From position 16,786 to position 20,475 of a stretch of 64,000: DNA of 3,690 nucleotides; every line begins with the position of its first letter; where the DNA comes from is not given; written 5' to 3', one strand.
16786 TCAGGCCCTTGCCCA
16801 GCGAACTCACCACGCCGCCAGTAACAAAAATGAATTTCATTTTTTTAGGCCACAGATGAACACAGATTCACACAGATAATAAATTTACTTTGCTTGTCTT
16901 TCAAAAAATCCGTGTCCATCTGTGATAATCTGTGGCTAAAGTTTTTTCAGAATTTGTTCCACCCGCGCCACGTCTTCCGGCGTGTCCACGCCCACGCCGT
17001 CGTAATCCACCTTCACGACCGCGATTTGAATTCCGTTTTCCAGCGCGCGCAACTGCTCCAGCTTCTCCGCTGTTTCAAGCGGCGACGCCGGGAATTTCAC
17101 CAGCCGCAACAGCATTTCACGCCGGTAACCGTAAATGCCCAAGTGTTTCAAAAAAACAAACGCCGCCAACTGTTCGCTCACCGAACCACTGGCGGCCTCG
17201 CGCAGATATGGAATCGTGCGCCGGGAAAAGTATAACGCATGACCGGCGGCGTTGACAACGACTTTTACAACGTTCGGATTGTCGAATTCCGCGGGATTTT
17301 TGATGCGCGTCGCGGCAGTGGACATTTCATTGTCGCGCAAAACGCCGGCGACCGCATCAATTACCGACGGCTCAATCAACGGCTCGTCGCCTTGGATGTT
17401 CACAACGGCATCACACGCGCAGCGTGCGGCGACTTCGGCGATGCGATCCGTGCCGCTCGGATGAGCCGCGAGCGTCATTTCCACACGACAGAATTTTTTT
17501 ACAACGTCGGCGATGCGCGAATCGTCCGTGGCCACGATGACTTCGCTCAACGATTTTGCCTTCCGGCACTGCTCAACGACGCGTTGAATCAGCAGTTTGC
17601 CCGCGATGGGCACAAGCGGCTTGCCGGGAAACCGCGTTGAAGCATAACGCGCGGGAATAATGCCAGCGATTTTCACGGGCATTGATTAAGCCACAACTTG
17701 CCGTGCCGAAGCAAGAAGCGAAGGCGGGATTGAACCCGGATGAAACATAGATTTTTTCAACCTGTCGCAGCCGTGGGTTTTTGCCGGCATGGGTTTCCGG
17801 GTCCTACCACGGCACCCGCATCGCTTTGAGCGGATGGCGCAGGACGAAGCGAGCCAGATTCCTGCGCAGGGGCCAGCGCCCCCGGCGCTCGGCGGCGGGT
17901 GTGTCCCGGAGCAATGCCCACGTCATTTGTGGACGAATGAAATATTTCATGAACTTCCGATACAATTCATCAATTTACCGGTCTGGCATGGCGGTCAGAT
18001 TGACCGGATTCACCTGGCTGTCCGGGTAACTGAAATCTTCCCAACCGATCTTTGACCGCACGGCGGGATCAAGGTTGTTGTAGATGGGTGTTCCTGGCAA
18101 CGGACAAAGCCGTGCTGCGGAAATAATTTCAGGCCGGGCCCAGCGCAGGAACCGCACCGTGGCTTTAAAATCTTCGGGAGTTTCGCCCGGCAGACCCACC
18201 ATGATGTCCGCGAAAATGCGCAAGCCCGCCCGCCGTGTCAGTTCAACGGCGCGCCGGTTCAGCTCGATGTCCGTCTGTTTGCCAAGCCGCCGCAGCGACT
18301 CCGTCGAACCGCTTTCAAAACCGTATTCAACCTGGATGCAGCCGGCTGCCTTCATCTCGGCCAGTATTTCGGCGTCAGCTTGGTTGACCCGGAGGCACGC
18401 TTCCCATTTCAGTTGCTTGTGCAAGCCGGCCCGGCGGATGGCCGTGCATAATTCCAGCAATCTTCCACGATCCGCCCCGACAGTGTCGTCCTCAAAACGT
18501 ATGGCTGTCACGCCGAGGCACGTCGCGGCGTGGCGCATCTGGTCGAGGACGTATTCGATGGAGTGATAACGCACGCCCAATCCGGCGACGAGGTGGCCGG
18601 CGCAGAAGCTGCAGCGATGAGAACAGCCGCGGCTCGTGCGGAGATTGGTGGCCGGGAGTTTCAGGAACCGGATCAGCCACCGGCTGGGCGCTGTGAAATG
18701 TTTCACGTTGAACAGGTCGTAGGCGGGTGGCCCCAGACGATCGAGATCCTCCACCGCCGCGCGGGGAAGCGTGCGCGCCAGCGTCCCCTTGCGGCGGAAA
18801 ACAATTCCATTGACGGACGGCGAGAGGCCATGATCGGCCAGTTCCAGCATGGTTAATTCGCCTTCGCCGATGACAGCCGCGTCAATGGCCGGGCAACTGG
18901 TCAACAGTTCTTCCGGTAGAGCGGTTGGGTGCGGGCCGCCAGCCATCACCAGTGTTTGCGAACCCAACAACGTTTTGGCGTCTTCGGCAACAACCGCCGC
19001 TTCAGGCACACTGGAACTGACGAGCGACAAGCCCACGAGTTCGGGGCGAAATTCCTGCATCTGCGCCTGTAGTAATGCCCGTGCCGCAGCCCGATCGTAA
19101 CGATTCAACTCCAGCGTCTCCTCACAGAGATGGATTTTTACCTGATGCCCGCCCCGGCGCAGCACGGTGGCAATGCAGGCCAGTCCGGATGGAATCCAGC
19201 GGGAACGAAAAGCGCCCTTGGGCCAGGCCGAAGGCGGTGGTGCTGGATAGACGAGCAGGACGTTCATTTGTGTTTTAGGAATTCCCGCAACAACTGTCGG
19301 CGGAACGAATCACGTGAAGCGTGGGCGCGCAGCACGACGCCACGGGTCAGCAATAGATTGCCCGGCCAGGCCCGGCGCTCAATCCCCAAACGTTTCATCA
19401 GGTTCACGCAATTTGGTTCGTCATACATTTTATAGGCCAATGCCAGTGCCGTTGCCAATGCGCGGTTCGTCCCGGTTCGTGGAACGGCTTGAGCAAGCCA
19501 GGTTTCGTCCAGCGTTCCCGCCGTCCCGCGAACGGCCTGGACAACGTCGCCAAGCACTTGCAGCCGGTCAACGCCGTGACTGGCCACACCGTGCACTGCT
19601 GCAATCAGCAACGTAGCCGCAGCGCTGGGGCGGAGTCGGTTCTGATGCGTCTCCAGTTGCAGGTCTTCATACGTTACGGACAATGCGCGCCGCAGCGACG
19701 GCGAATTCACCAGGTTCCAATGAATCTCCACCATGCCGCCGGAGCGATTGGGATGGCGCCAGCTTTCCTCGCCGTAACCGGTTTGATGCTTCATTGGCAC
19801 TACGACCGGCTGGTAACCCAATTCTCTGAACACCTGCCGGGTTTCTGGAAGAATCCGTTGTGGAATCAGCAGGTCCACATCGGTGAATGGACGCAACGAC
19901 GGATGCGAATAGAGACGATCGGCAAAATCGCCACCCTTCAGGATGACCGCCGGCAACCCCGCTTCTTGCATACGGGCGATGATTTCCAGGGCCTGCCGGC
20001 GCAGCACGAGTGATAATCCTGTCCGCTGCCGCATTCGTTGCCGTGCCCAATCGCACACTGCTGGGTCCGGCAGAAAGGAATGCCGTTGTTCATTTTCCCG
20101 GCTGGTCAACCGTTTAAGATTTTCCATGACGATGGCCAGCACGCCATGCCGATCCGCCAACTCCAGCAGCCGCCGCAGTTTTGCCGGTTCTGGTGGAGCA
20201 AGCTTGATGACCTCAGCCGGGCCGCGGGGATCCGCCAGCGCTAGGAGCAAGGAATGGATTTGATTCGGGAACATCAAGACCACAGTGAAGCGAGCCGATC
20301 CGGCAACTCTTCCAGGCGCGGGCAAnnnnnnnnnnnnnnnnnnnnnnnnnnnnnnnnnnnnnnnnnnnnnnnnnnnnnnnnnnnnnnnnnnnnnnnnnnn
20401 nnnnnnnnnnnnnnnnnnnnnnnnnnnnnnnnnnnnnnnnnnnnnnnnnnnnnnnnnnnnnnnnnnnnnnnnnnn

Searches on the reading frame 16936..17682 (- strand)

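Call 37: search_protein_families(library=pfam, proteins=[window:16936-17682:-], max_evalue=0.00001)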
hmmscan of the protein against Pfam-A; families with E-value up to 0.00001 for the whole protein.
window:16936-17682:- (248 aa): 2 families
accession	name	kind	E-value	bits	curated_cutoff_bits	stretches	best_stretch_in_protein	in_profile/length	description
PF02348.25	CTP_transf_3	-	4.9e-58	196.9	22.6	1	6-220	1-217/217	Cytidylyltransferase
PF12804.13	NTP_transf_3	-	1.2e-10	42.3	27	1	15-165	9-146/160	MobA-like NTP transferase domain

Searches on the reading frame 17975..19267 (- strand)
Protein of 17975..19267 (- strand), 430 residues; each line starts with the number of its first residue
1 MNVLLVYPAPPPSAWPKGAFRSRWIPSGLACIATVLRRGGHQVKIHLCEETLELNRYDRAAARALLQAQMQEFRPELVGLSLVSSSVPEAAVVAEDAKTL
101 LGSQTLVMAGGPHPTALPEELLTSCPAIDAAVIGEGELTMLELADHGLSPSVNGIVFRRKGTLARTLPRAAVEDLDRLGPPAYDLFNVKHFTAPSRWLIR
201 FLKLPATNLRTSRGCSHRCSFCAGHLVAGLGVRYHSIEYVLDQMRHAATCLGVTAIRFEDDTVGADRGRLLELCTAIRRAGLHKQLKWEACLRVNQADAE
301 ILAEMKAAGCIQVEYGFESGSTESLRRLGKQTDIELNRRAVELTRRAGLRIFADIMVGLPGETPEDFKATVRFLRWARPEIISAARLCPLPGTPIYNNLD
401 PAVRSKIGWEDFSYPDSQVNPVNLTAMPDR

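Call 38: search_protein_families(library=pfam, proteins=[window:17975-19267:-], max_evalue=0.00001)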
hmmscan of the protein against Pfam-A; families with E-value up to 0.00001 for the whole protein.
window:17975-19267:- (430 aa): 2 families
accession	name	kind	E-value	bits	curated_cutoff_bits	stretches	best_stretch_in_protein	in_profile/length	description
PF04055.27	Radical_SAM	-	9.7e-21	75.1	29.5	1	211-374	3-166/166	Radical SAM superfamily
PF02310.24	B12-binding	-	6.9e-18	65.1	32.1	1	20-143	8-120/121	B12 binding domain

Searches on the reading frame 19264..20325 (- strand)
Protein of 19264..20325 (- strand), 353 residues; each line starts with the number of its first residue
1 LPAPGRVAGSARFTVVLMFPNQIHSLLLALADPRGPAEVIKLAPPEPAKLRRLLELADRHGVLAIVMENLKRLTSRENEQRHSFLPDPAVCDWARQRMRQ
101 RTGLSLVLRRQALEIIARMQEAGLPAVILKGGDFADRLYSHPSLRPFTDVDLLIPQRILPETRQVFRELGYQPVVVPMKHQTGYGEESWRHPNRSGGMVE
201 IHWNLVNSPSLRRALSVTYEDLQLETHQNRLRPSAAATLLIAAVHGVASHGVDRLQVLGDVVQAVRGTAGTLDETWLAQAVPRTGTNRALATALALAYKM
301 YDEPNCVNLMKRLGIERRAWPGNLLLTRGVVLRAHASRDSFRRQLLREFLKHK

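Call 38: search_protein_families(library=pfam, proteins=[window:19264-20325:-], max_evalue=0.00001)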
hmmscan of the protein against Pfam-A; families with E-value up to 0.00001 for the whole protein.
window:19264-20325:- (353 aa): 1 family
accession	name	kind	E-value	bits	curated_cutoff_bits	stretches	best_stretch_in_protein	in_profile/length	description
PF14907.12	NTP_transf_5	-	8.4e-34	117.7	31.2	1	48-301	3-248/249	Uncharacterised nucleotidyltransferase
